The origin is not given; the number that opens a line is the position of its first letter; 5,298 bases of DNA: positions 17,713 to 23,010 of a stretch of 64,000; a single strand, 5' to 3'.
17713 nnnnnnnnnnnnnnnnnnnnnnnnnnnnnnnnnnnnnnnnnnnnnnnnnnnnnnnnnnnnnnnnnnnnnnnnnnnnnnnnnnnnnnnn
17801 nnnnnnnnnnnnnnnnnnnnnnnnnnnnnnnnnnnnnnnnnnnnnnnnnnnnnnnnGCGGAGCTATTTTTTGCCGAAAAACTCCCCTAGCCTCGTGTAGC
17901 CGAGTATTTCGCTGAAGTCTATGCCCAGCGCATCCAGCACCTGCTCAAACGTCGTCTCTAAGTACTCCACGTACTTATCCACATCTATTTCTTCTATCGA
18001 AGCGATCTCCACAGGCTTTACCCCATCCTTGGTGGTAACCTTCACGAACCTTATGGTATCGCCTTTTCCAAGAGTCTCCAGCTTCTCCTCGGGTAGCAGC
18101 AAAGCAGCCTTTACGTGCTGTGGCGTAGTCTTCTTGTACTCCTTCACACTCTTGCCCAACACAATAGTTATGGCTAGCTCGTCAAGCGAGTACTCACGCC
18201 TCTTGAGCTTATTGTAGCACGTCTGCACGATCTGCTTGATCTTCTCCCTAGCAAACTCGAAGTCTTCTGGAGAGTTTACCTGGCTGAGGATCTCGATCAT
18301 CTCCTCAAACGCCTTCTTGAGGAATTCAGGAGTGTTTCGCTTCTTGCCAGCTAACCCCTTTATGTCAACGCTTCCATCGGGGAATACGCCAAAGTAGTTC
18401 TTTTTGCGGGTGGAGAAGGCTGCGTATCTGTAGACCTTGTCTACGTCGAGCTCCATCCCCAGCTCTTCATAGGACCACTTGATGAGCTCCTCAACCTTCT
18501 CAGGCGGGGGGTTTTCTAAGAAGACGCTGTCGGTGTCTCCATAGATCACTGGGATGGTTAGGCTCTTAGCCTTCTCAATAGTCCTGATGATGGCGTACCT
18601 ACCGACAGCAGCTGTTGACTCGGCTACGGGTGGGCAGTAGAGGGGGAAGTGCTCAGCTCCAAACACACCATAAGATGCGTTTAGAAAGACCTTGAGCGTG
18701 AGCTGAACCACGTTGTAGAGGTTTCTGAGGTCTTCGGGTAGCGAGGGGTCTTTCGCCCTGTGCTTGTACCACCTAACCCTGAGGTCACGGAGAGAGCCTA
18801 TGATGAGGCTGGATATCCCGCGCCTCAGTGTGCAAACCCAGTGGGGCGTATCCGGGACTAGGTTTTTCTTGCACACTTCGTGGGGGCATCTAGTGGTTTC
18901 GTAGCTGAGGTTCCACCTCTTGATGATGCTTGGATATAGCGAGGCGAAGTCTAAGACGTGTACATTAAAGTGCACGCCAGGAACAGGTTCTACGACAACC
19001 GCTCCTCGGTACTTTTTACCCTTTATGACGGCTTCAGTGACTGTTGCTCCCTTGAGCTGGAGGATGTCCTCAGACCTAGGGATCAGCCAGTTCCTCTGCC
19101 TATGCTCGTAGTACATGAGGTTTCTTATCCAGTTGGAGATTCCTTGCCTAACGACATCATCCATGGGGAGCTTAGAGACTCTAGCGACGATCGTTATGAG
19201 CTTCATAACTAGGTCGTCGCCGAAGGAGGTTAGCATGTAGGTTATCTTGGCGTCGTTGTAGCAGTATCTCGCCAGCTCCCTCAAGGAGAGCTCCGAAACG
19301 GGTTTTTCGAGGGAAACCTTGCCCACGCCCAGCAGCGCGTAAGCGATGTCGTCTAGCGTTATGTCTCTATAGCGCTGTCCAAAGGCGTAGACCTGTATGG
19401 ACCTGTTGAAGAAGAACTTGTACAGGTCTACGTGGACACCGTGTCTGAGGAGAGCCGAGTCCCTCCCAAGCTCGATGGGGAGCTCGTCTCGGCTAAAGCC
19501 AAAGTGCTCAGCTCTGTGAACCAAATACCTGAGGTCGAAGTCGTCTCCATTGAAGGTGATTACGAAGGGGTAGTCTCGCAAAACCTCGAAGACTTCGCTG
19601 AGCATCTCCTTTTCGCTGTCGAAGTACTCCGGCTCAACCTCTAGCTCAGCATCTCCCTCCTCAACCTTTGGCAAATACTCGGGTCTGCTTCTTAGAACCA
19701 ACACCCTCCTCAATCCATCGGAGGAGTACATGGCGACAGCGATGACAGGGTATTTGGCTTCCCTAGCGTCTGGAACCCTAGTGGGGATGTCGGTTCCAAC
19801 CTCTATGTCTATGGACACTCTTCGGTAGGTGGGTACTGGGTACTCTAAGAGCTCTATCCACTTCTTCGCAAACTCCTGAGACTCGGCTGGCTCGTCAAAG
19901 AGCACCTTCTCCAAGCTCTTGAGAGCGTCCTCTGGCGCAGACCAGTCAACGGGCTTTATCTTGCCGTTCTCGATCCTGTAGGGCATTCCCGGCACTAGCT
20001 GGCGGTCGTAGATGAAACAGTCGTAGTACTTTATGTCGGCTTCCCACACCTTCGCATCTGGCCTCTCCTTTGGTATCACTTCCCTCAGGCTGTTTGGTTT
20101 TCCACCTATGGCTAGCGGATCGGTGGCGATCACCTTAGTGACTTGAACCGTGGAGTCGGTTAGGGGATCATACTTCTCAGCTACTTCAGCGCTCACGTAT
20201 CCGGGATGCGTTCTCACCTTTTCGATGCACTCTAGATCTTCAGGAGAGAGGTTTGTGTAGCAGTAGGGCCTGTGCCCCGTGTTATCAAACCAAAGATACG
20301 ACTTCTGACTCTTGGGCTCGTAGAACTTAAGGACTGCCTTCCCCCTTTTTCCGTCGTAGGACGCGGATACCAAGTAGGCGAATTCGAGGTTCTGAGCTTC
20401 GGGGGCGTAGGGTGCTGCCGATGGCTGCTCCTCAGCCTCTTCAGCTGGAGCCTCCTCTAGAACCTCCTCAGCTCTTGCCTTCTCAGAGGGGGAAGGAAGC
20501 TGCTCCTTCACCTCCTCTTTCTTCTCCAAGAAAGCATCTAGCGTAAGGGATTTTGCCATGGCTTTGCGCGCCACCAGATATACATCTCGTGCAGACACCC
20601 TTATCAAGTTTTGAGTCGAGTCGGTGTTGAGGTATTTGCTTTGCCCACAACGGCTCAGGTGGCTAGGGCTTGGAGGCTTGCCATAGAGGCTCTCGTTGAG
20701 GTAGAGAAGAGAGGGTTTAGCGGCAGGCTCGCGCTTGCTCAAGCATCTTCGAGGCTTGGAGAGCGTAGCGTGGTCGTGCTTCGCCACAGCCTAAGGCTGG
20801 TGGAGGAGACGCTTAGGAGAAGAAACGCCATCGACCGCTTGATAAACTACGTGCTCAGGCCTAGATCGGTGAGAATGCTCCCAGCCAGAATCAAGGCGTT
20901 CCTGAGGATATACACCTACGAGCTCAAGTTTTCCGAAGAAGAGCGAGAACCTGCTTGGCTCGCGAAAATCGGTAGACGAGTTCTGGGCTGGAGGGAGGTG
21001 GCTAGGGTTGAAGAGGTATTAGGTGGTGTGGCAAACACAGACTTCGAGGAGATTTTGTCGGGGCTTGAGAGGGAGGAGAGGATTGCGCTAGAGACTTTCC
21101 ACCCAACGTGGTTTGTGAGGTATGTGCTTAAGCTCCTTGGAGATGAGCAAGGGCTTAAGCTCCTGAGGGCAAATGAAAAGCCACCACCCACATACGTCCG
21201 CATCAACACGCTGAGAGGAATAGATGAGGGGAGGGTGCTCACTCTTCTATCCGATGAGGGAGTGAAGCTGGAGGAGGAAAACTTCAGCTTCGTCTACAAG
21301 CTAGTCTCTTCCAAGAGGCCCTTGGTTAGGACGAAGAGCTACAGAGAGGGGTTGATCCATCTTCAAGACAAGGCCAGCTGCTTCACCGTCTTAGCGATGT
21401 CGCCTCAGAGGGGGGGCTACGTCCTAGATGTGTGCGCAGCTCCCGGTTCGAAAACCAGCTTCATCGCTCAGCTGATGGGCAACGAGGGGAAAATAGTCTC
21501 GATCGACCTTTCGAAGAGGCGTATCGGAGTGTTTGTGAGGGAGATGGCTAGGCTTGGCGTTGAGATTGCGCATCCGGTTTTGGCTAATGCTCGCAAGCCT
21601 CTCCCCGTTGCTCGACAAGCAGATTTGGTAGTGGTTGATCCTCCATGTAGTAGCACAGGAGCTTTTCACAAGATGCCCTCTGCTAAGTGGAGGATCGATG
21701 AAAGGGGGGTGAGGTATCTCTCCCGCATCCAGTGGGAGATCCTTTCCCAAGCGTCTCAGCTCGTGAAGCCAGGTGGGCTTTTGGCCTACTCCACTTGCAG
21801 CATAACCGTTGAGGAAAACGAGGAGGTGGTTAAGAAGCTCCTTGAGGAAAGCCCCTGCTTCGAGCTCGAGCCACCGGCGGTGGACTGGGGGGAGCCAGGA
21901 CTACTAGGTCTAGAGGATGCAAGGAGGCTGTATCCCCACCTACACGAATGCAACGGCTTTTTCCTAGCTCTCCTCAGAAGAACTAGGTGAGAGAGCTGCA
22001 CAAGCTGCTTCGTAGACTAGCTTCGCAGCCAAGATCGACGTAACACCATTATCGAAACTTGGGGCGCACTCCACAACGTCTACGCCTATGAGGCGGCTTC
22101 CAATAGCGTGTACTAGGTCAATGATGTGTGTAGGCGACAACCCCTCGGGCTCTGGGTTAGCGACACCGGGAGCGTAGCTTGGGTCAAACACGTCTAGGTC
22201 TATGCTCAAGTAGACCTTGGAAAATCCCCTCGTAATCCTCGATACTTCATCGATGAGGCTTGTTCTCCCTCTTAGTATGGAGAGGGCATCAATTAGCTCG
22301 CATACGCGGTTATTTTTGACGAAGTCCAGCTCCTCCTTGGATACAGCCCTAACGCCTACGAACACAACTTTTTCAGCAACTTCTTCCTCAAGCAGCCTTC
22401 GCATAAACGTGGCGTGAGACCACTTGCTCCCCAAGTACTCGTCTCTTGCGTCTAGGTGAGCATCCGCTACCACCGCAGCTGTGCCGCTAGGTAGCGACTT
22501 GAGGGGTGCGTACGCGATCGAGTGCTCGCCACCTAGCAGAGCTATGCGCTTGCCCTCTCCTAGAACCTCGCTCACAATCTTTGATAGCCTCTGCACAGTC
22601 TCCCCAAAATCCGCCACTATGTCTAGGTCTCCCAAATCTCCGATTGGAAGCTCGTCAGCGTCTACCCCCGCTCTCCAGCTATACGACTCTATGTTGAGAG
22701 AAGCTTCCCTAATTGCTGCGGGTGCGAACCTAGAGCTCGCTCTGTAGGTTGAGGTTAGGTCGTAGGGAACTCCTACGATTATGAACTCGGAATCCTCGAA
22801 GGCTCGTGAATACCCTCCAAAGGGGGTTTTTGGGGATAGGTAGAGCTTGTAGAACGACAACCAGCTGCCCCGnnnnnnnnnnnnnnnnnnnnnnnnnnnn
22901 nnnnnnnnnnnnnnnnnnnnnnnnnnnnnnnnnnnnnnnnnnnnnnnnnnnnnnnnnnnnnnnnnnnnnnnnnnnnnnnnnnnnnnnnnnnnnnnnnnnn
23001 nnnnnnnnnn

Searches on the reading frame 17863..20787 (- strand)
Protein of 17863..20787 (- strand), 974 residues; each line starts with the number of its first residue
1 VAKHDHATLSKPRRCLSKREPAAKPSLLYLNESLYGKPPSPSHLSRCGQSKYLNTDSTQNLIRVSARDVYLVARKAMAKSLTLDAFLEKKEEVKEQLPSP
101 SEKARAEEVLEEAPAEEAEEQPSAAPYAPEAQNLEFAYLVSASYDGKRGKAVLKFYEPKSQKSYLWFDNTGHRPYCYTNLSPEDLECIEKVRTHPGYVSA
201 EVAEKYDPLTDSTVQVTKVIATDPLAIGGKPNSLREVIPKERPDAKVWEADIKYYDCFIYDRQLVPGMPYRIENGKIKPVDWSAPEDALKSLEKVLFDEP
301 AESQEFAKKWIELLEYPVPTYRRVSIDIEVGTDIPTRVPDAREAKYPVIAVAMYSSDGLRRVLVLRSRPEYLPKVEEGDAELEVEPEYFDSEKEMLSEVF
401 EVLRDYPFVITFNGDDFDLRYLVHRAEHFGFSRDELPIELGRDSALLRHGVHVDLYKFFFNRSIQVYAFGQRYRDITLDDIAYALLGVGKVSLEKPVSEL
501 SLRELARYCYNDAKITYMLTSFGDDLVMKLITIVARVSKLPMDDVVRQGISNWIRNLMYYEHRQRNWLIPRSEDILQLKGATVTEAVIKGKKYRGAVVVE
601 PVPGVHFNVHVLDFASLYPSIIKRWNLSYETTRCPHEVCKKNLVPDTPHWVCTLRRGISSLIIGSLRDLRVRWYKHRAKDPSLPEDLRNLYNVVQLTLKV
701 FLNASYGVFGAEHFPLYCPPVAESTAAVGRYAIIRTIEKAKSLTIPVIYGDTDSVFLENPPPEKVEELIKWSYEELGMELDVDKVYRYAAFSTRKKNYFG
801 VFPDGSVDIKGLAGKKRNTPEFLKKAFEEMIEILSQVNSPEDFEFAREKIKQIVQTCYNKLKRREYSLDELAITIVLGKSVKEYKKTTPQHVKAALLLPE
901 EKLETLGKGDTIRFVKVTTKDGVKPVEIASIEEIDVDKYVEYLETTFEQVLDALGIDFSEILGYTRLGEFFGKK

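Call 84: search_protein_families(library=pfam, proteins=[window:17863-20787:-], max_evalue=0.000001)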
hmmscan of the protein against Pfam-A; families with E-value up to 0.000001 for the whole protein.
window:17863-20787:- (974 aa): 2 families
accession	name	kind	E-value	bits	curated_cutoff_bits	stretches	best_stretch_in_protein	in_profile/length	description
PF00136.26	DNA_pol_B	-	4.1e-48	164.7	23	1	541-933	2-424/453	DNA polymerase family B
PF03104.25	DNA_pol_B_exo1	-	3.2e-20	73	23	1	246-429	2-182/242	DNA polymerase family B, exonuclease domain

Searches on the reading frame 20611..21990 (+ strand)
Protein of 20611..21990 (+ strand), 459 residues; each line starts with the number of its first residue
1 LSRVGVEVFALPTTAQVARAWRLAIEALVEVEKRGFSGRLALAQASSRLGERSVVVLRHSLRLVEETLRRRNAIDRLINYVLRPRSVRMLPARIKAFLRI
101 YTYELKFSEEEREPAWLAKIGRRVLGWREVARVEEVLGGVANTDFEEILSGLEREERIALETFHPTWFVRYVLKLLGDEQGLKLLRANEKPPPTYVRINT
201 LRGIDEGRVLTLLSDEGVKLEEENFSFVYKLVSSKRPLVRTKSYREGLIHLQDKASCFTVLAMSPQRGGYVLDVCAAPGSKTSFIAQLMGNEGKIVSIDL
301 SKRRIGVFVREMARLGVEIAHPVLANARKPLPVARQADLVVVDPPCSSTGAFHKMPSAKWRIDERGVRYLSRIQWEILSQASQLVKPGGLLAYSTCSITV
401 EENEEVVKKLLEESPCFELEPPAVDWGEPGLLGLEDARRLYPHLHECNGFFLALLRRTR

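Call 84: search_protein_families(library=pfam, proteins=[window:20611-21990:+], max_evalue=0.000001)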
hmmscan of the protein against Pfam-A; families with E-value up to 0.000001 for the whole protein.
window:20611-21990:+ (459 aa): 3 families
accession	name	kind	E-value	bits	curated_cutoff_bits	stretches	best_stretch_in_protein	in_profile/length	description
PF01189.24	Methyltr_RsmB-F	-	5.4e-49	167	27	1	261-456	2-199/199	16S rRNA methyltransferase RsmB/F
PF13847.12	Methyltransf_31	-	4.2e-08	33.4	27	1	268-413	4-125/145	Methyltransferase domain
PF22458.1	RsmF-B_ferredox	-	4.8e-08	33.5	27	1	164-224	1-59/74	Methyltr_RsmF/B-like, ferredoxin-like domain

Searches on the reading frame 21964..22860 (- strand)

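Call 84: search_protein_families(library=pfam, proteins=[window:21964-22860:-], max_evalue=0.000001)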
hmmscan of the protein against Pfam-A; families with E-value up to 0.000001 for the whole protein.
window:21964-22860:- (298 aa): 1 family
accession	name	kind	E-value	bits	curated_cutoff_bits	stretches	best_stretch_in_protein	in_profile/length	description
PF00491.26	Arginase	-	2.2e-68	231.2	22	1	25-285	2-277/280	Arginase family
